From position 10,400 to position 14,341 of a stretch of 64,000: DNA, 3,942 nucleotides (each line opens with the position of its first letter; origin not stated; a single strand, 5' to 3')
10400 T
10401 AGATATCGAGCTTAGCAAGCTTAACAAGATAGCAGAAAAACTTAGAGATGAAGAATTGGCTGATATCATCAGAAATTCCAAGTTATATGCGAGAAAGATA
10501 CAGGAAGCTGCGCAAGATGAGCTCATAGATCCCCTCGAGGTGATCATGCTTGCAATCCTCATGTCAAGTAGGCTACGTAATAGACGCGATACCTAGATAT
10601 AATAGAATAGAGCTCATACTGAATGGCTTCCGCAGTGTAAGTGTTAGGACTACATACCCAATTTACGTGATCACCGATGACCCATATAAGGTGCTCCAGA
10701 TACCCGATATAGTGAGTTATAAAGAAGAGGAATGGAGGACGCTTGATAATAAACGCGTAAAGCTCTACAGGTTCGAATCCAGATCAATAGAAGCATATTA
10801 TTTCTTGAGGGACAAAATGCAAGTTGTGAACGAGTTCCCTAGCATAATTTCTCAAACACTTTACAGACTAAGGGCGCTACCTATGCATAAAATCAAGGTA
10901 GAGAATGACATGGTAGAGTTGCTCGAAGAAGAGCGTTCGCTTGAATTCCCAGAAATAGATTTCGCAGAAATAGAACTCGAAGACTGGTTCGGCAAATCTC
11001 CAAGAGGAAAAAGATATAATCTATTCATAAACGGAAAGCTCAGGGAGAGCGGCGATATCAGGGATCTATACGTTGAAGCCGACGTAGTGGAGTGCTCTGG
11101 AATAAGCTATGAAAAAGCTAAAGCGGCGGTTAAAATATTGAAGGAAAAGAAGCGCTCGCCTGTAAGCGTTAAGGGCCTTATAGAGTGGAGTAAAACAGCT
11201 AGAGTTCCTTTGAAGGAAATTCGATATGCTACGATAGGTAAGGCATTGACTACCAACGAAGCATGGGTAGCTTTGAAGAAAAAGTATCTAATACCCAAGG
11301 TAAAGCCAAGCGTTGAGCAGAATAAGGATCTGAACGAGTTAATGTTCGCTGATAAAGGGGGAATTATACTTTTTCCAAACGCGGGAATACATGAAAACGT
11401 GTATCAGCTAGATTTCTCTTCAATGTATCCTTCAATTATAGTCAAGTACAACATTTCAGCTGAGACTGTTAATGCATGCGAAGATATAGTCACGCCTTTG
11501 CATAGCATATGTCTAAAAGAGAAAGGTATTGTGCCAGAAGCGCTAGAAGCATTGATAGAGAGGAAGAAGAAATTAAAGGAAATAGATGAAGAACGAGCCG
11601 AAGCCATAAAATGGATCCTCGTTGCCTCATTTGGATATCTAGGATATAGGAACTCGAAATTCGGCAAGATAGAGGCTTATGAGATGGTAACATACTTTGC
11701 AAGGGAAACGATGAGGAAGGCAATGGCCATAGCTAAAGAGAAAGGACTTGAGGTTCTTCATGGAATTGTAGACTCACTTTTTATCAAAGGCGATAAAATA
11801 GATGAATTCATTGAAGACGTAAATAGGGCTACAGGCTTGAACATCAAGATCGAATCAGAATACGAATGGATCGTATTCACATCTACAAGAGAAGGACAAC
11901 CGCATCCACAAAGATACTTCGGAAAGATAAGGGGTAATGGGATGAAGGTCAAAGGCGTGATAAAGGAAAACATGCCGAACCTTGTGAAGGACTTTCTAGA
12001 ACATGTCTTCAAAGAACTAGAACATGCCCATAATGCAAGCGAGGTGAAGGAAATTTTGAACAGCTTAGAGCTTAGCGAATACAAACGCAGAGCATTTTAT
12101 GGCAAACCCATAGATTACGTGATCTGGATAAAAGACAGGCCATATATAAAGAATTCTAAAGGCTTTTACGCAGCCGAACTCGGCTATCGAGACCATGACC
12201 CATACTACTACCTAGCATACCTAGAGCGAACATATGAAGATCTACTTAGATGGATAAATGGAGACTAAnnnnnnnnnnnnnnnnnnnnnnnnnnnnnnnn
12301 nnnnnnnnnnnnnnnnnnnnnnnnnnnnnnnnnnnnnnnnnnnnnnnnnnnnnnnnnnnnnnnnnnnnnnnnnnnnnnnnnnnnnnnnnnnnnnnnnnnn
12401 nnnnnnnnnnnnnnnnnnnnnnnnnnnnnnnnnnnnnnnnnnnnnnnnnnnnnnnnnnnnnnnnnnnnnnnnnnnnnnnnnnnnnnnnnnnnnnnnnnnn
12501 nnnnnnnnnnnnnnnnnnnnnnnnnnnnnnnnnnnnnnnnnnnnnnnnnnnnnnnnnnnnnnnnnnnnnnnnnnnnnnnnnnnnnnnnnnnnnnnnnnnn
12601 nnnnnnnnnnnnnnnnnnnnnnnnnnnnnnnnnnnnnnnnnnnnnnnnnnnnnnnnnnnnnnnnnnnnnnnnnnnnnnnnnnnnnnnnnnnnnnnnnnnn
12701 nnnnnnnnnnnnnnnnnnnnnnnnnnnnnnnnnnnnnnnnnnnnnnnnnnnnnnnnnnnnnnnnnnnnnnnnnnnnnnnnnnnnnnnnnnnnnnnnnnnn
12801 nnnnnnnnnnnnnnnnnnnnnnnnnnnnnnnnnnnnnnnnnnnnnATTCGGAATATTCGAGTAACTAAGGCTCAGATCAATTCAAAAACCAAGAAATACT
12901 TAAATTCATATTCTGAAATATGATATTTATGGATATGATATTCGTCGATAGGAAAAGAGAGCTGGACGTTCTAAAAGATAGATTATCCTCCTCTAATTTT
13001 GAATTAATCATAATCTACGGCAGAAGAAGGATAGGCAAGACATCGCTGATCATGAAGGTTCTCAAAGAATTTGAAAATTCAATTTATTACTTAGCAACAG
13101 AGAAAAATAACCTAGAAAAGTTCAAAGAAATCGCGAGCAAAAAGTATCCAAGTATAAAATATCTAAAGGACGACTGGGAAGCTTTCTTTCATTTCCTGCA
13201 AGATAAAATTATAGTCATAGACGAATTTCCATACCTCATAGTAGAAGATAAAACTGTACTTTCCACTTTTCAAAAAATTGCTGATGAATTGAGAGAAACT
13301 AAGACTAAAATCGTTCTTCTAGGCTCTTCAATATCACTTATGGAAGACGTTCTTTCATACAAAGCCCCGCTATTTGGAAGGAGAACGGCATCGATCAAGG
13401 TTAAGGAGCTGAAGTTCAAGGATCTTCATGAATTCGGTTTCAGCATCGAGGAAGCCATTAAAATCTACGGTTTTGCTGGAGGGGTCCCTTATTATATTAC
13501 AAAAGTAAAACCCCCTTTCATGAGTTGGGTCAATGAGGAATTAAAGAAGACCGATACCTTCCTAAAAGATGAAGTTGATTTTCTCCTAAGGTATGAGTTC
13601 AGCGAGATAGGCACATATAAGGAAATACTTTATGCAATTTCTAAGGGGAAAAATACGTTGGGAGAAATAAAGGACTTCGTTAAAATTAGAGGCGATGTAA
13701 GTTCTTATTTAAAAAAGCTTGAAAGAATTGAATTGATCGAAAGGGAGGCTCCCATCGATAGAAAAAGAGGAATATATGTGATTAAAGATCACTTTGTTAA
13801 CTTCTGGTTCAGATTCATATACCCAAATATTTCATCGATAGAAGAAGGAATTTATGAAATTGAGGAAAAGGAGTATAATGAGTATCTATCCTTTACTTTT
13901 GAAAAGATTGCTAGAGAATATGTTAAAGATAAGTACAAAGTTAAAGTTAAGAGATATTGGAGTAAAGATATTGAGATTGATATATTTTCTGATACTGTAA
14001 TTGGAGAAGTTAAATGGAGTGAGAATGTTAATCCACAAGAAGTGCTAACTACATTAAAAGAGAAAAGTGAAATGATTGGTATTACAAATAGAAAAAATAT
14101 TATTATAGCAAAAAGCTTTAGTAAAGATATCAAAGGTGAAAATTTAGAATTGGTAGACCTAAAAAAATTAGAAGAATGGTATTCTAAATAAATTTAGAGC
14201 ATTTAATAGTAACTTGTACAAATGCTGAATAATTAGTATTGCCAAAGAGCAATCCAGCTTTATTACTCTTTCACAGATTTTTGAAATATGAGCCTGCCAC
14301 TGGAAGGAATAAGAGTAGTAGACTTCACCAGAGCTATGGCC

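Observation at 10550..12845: Degenerate family-B polymerase (PolB2/Dpo2-like) translationally coupled to a degenerate RecA/RadB-like protein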

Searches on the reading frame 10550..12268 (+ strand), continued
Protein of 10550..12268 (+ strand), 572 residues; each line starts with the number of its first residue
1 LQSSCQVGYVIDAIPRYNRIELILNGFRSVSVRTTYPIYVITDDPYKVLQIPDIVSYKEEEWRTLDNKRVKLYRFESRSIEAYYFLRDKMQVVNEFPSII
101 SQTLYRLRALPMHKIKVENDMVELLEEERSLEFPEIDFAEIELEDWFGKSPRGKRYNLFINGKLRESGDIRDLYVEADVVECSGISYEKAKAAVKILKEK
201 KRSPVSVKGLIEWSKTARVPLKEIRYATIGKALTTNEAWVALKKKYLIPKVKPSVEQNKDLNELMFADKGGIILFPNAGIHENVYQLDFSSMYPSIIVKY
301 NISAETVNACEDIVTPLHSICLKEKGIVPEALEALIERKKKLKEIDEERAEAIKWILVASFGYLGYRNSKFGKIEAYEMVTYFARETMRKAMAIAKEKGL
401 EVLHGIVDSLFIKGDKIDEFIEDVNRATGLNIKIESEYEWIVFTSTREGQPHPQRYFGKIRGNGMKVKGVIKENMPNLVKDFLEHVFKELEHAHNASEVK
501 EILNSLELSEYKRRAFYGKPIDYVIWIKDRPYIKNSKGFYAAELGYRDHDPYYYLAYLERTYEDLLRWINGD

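Call 62: find_encoding_contigs(protein=P0095, flank=4000, max_places=1)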
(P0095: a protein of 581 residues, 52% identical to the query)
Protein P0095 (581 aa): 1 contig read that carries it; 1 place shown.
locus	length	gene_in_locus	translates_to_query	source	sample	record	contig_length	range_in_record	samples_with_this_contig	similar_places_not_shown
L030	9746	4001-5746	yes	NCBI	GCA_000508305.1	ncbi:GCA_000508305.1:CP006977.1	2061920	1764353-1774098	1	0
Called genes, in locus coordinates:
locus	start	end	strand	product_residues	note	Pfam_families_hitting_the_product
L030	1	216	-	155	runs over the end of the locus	PF13420:Acetyltransf_4, PF13527:Acetyltransf_9, PF00583:Acetyltransf_1, PF13673:Acetyltransf_10, PF13508:Acetyltransf_7, PF08445:FR47 (weak)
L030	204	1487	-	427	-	PF00390:malic, PF03949:Malic_M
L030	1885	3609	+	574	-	PF22173:APH-like_N, PF02129:Peptidase_S15 (faint), PF01738:DLH, PF20434:BD-FAE, PF00561:Abhydrolase_1 (weak), PF12146:Hydrolase_4 (faint), PF12697:Abhydrolase_6 (weak), PF00326:Peptidase_S9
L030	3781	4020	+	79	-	-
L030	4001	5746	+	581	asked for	PF00136:DNA_pol_B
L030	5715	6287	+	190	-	-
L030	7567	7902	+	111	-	-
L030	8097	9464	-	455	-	PF01385:OrfB_IS605, PF07282:Cas12f1-like_TNB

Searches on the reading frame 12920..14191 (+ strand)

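Call 3: search_protein_families(library=pfam, proteins=[window:12920-14191:+], max_evalue=1)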
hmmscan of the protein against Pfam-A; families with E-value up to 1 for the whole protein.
window:12920-14191:+ (423 aa): 16 families
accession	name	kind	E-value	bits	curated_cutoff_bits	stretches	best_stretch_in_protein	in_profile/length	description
PF01637.24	ATPase_2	-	9e-26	91.5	33.2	1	8-196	1-225/225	ATPase domain predominantly from Archaea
PF03008.20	DUF234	-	3.8e-11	43.7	22.5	1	296-368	1-91/100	Archaea bacterial proteins of unknown function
PF13173.12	AAA_14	-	9.5e-10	39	27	1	28-167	3-126/129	AAA domain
PF13401.12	AAA_22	-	0.00018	22.3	27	1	29-137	7-124/130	AAA domain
PF13191.12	AAA_16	-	0.0035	18.3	32.6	1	10-65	4-63/167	AAA ATPase domain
PF13479.12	AAA_24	-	0.0073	16.6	27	1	30-132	5-59/195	AAA domain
PF00004.35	AAA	-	0.0093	16.9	21.2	1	30-139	1-110/131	ATPase family associated with various cellular activities (AAA)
PF02021.23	UPF0102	-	0.019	15.7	23.6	1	328-380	2-58/80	Uncharacterised protein family UPF0102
PF00910.28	RNA_helicase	-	0.021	15.7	21.5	1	30-107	1-62/105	RNA helicase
PF00931.28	NB-ARC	-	0.021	14.5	23.5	1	12-52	2-43/248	NB-ARC domain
PF20720.3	nSTAND3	-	0.032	14.4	27.2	1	28-88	18-77/155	Novel STAND NTPase 3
PF03808.19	Glyco_tran_WecG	-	0.056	13.7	27.4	1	36-82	24-73/168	Glycosyl transferase WecG/TagA/CpsF family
PF13463.12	HTH_27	-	0.061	14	22.2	1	235-286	7-62/68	Winged helix DNA-binding domain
PF03205.20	MobB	-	0.099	13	26.6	1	30-69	2-41/133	Molybdopterin guanine dinucleotide synthesis protein B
PF21503.2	Sas-6_helical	-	0.1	13.1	27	1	114-130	19-35/37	Centriolar protein SAS, helical domain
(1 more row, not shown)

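Call 4: search_protein_families(library=ncbifam, proteins=[window:12920-14191:+], max_evalue=1)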
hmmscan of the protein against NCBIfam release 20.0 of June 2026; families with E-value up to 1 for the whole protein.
window:12920-14191:+ (423 aa): 3 families
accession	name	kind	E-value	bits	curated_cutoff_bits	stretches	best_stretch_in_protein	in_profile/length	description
TIGR02928.1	TIGR02928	subfamily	0.003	16.5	181.3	0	18-54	31-67/366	orc1/cdc6 family replication initiation protein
NF041691.1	Shig_StxB_2b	exception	0.1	12.7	201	0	289-341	2-54/87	Shiga toxin Stx2b subunit B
TIGR01346.1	isocit_lyase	equivalog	0.14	10.6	275.9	1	342-410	282-347/527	isocitrate lyase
